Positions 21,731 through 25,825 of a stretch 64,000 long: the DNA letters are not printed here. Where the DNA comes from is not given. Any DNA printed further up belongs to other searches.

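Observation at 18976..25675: Surface-protein module: LTD x3 + PKD secreted protein, small membrane protein, and a 1264-aa protein with 13 tandem Ig-like repeats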

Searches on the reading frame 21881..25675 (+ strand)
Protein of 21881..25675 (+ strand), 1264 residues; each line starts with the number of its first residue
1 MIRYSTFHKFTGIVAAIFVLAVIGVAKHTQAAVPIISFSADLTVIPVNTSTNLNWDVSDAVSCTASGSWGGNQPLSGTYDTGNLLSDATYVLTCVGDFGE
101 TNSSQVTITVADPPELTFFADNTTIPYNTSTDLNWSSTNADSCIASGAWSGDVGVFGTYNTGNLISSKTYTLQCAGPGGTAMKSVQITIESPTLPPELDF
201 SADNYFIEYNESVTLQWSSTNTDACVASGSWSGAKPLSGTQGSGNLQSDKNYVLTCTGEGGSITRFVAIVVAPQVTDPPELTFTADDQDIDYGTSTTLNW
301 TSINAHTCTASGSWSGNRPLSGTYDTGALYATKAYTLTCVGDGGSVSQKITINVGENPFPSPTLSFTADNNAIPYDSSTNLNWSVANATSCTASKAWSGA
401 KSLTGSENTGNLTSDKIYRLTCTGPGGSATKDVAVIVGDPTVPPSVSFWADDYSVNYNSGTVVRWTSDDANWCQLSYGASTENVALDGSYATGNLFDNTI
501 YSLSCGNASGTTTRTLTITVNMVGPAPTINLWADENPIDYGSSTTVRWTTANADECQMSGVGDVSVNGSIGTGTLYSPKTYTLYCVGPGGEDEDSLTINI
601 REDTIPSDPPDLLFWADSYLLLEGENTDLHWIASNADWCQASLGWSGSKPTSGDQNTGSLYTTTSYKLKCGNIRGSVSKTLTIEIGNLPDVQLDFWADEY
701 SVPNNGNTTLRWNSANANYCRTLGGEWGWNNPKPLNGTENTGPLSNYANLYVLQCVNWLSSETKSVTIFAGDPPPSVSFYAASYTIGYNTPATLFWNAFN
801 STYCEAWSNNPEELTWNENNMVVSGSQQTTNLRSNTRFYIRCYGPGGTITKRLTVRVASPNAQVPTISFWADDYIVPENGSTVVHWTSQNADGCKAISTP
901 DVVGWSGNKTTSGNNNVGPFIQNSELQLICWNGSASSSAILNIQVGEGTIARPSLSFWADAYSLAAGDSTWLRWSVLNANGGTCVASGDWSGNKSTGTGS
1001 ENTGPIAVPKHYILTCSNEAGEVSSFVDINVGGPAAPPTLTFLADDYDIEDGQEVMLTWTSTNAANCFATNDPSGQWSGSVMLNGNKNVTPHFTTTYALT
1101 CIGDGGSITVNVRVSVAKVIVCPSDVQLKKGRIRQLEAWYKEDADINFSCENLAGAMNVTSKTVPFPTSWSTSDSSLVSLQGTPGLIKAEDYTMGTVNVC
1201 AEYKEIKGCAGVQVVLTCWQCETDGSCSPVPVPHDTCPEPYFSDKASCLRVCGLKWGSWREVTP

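Call 3: search_protein_families(library=pfam, proteins=[window:21881-25675:+], max_evalue=0.1)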
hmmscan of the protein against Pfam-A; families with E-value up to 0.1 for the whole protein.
window:21881-25675:+ (1264 aa): 0 families

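Call 4: search_protein_families(library=ncbifam, proteins=[window:21881-25675:+], max_evalue=0.1)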
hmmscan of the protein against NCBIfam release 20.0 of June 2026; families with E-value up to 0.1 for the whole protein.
window:21881-25675:+ (1264 aa): 0 families

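Call 10: find_homologous_proteins(query=window:21881-25672:+, max_evalue=0.001)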
Query window:21881-25672:+ (1264 aa): 982 proteins with E <= 0.001 among 8000 candidates; the best 120 are listed.
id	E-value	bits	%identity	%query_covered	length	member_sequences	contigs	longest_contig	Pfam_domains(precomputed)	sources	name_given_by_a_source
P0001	0.0e+0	2911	100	100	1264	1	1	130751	-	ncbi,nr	ncbi:MAG: hypothetical protein U9M90_04485 [Patescibacteria group bacterium]|nr:hypothetical protein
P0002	0.0e+0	2513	85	100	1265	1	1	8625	-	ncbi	-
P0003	0.0e+0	1729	62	99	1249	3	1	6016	-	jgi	-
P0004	0.0e+0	1663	58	99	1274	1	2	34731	-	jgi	-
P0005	0.0e+0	1601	58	99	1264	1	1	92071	-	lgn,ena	-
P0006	0.0e+0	1080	44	98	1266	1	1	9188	-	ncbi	-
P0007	0.0e+0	1025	42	100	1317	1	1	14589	-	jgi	-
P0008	0.0e+0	1017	33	80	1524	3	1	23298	-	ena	-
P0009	3.8e-288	977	41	100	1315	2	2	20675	-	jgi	-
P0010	7.0e-281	953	42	99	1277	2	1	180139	-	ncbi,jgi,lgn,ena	-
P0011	9.7e-280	949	42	98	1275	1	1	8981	-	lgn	-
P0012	2.9e-277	941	42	100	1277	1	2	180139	-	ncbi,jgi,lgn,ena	-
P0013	4.2e-275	934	41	99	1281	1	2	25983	-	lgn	-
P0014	5.3e-265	901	34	90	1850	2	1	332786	-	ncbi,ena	-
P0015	1.8e-261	889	33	86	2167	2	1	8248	PF19407.6,PF25778.2,PF06739.18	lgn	-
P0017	3.2e-255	868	40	99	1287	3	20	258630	-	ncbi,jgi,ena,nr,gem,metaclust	ncbi:hypothetical protein HOB25_05040 [bacterium]|jgi:hypothetical protein|nr:hypothetical protein [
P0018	2.9e-246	839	35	79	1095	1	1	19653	PF19407.6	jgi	jgi:hypothetical protein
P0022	5.7e-228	778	35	65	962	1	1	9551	PF14054.12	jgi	jgi:trimeric autotransporter adhesin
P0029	3.3e-201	689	34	78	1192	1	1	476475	-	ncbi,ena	-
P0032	4.1e-198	679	34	81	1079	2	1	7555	PF19407.6,PF00041.28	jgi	jgi:hypothetical protein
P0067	7.7e-151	522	39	53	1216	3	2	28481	PF19407.6,PF12904.14,PF13204.14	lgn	-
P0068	4.1e-149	517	37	58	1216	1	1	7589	PF12904.14,PF13204.14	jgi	jgi:hypothetical protein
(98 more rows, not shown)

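Call 13: search_protein_families(library=pfam, proteins=[P0018, P0022, P0032, P0015, P0068], max_evalue=1)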
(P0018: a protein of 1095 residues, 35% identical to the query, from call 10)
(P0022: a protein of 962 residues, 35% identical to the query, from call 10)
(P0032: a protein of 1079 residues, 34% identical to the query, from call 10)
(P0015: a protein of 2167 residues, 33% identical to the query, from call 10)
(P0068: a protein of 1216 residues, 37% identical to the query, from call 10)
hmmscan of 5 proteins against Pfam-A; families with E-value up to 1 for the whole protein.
P0018 (1095 aa): 5 families
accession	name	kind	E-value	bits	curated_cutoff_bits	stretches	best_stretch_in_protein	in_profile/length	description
PF19407.5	DUF5979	-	9.4e-09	36.3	25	2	407-453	5-52/104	Domain of unknown function (DUF5979)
PF14054.11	DUF4249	-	2.3e-05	24.5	28.5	0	57-136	48-119/269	Domain of unknown function (DUF4249)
PF00041.27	fn3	-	9.6e-05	23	25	1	1003-1075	5-66/84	Fibronectin type III domain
PF19813.4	DUF6296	-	0.00014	22.2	27.2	0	501-526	4-29/78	Family of unknown function (DUF6296)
PF22994.1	RSC4_Ig_like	-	0.55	10.2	24.2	0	896-939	22-65/150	RSC4 Ig-like domain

P0022 (962 aa): 4 families
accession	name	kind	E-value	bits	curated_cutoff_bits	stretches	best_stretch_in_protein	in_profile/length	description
PF19407.5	DUF5979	-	2.1e-05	25.5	25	0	355-398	5-50/104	Domain of unknown function (DUF5979)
PF19813.4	DUF6296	-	0.00042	20.7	27.2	0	128-159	3-33/78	Family of unknown function (DUF6296)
PF25523.1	Ig_RIMBP2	-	0.0021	18.5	27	1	870-911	9-51/105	RIMBP2-like, immunoglobulin-like domain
PF14054.11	DUF4249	-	0.0029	17.7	28.5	0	362-402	76-115/269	Domain of unknown function (DUF4249)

P0032 (1079 aa): 3 families
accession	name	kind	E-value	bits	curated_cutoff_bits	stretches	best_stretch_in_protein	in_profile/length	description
PF19407.5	DUF5979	-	2.9e-07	31.5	25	1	712-756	4-49/104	Domain of unknown function (DUF5979)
PF00041.27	fn3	-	1.4e-05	25.6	25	1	989-1073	6-82/84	Fibronectin type III domain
PF14054.11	DUF4249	-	0.00014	22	28.5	0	751-844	51-123/269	Domain of unknown function (DUF4249)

P0015 (2167 aa): 4 families
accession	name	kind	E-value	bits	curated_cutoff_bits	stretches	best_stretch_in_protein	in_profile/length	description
PF25778.1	DUF7948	-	7.2e-63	212.9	27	1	39-245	1-214/214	Domain of unknown function (DUF7948)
PF06739.17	SBBP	-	6.8e-24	84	20.5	5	564-598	2-38/38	Beta-propeller repeat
PF19407.5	DUF5979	-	1.6e-06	29.1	25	1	1304-1368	5-63/104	Domain of unknown function (DUF5979)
PF07610.17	DUF1573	-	0.096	13.2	26.1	0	983-1025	52-94/98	Protein of unknown function (DUF1573)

P0068 (1216 aa): 3 families
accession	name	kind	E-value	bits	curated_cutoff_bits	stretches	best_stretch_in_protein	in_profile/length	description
PF13204.13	Apiosidase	-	3.9e-56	191.4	26.5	1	808-1109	3-318/320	Apiosidase-like, catalytic domain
PF12904.13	Collagen_bind_2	-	7.3e-19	67.8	22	1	1126-1205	11-92/92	Putative collagen-binding domain of a collagenase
PF19407.5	DUF5979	-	0.1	13.7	25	1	261-362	4-104/104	Domain of unknown function (DUF5979)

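Call 21: find_encoding_contigs(protein=P0005, flank=8000, max_places=2)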
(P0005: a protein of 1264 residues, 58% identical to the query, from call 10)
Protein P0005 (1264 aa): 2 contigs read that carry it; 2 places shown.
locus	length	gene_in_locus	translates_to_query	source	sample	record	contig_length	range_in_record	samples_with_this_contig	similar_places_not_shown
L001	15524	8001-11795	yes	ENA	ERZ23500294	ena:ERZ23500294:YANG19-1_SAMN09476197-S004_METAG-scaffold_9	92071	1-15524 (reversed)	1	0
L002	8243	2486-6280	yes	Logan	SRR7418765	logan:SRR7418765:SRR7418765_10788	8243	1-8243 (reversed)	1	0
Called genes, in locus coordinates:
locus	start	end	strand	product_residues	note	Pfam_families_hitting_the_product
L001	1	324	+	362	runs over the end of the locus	PF13207:AAA_17 (faint), PF00406:ADK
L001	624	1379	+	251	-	PF10502:Peptidase_S26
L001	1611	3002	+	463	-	PF13393:tRNA-synt_His, PF00587:tRNA-synt_2b, PF13393:tRNA-synt_His, PF03129:HGTP_anticodon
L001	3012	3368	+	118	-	PF11969:DcpS_C, PF01230:HIT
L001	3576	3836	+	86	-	-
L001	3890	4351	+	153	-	PF09424:YqeY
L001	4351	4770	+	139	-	PF02130:YbeY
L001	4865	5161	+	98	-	PF01219:DAGK_prokar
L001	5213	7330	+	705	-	-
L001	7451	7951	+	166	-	-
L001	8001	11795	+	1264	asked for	-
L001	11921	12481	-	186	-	PF08207:EFP_N, PF01132:EFP, PF09285:Elong-fact-P_C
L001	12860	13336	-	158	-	PF00436:SSB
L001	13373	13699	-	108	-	-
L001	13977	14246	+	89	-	PF04193:PQ-loop (weak)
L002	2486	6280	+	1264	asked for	-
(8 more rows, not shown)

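Call 22: find_encoding_contigs(protein=P0010, flank=8000, max_places=2)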
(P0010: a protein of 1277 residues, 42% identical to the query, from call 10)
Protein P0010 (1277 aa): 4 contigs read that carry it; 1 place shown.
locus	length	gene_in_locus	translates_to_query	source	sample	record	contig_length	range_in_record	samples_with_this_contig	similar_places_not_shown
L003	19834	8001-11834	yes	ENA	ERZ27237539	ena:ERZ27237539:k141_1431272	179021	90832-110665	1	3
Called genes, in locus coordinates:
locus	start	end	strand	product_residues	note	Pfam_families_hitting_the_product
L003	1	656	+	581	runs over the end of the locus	PF21760:SecD_1st, PF13616:Rotamase_3, PF00639:Rotamase, PF22599:SecDF_P1_head, PF02355:SecD_SecF_C, PF03176:MMPL (weak)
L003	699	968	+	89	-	-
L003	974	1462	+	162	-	PF00588:SpoU_methylase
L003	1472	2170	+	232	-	PF00702:Hydrolase, PF08282:Hydrolase_3 (faint), PF12710:HAD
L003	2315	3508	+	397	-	PF04892:VanZ-LLP1, PF13529:Peptidase_C39_2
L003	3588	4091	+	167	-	-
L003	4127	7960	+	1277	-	-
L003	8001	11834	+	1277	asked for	-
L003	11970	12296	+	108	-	PF13083:KH_KhpA-B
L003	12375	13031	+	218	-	PF01746:tRNA_m1G_MT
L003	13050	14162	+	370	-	PF01098:FTSW_RODA_SPOVE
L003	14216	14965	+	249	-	PF01145:Band_7, PF13421:Band_7_1 (weak)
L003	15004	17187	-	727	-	PF01751:Toprim, PF13662:Toprim_4 (faint), PF01131:Topoisom_bac, PF01396:Zn_ribbon_Top1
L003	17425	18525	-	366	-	PF02481:DNA_processg_A, PF17782:WHD_DprA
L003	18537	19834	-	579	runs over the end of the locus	-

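Call 27: find_encoding_contigs(protein=P0017, flank=6000, max_places=2)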
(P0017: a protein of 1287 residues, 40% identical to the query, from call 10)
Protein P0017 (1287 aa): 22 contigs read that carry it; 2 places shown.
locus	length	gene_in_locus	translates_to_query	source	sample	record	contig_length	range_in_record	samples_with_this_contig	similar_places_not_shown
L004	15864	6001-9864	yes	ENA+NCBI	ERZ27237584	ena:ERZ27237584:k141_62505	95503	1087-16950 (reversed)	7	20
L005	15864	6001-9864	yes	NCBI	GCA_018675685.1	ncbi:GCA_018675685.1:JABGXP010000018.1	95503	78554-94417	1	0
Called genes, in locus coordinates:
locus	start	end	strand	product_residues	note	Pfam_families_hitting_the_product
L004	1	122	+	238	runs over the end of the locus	PF00702:Hydrolase (faint), PF12710:HAD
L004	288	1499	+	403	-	PF04892:VanZ-LLP1, PF13529:Peptidase_C39_2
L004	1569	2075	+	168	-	-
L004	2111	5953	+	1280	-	-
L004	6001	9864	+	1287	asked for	-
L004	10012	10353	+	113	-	PF13083:KH_KhpA-B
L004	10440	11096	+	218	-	PF01746:tRNA_m1G_MT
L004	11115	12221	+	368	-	PF01098:FTSW_RODA_SPOVE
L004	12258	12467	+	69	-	PF20095:DUF6485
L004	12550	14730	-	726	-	PF01751:Toprim, PF01131:Topoisom_bac, PF01396:Zn_ribbon_Top1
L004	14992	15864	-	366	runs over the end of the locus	PF02481:DNA_processg_A, PF17782:WHD_DprA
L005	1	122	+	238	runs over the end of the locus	PF00702:Hydrolase (faint), PF12710:HAD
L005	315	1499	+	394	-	PF04892:VanZ-LLP1, PF13529:Peptidase_C39_2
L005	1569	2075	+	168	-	-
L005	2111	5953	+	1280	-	-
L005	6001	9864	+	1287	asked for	-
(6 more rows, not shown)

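Call 28: find_encoding_contigs(protein=P0007, flank=6000, max_places=1)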
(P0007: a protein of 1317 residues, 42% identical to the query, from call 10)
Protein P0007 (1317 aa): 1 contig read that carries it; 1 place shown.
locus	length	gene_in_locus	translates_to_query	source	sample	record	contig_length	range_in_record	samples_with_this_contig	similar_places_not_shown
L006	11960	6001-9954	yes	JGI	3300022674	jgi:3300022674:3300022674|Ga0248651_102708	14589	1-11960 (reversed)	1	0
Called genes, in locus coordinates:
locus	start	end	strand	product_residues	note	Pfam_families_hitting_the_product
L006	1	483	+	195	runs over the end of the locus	PF00886:Ribosomal_S16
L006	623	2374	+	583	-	PF07549:Sec_GG (faint), PF21760:SecD_1st, PF00639:Rotamase, PF13616:Rotamase_3, PF22599:SecDF_P1_head, PF02355:SecD_SecF_C, PF03176:MMPL (weak)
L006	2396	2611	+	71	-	-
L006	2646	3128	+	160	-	PF00588:SpoU_methylase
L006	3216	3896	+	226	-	PF00702:Hydrolase, PF12710:HAD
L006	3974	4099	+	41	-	-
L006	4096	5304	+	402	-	PF04892:VanZ-LLP1, PF13529:Peptidase_C39_2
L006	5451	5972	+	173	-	-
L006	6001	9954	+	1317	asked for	-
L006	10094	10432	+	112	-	PF13083:KH_KhpA-B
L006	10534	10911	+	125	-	PF05635:23S_rRNA_IVP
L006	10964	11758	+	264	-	PF01746:tRNA_m1G_MT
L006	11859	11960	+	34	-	?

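Call 29: find_encoding_contigs(protein=P0029, flank=6000, max_places=1)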
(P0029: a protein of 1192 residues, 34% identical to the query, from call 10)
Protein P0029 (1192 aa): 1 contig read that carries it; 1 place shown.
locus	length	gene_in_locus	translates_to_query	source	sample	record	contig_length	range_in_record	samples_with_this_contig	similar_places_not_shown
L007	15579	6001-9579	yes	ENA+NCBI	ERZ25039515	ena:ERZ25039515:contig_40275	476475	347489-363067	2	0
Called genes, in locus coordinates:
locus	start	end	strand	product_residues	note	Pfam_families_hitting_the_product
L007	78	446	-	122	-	PF24709:DUF7670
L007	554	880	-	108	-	-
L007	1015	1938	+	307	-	PF13518:HTH_28 (faint), PF13565:HTH_32 (weak), PF00665:rve, PF13683:rve_3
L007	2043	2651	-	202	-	-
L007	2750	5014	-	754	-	PF00912:Transgly, PF00905:Transpeptidase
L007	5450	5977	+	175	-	-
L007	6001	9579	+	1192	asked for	-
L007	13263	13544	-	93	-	PF00232:Glyco_hydro_1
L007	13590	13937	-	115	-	-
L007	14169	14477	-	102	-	PF00232:Glyco_hydro_1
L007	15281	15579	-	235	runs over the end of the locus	PF00587:tRNA-synt_2b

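Call 42: find_related_loci(query=A4, collection=genome_contigs, flank=6000)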
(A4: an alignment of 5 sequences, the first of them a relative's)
Query A4 (1264 aa) in genome_contigs; peptide patterns used: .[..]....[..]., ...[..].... (x = any residue, [..] = any of these).
63 stretches matched a pattern; 1 encode a relative of the query (tblastn E <= 1e-3); 1 distinct loci.
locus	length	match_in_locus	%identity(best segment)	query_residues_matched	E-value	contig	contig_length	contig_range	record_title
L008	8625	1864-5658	85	1-1264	0e+0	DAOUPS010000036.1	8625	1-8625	MAG TPA_asm: bacterium isolate CSMAG_106 CSMAG_106_k127_3491805_length_8625_cov_239.0000, whole genome shotgun sequence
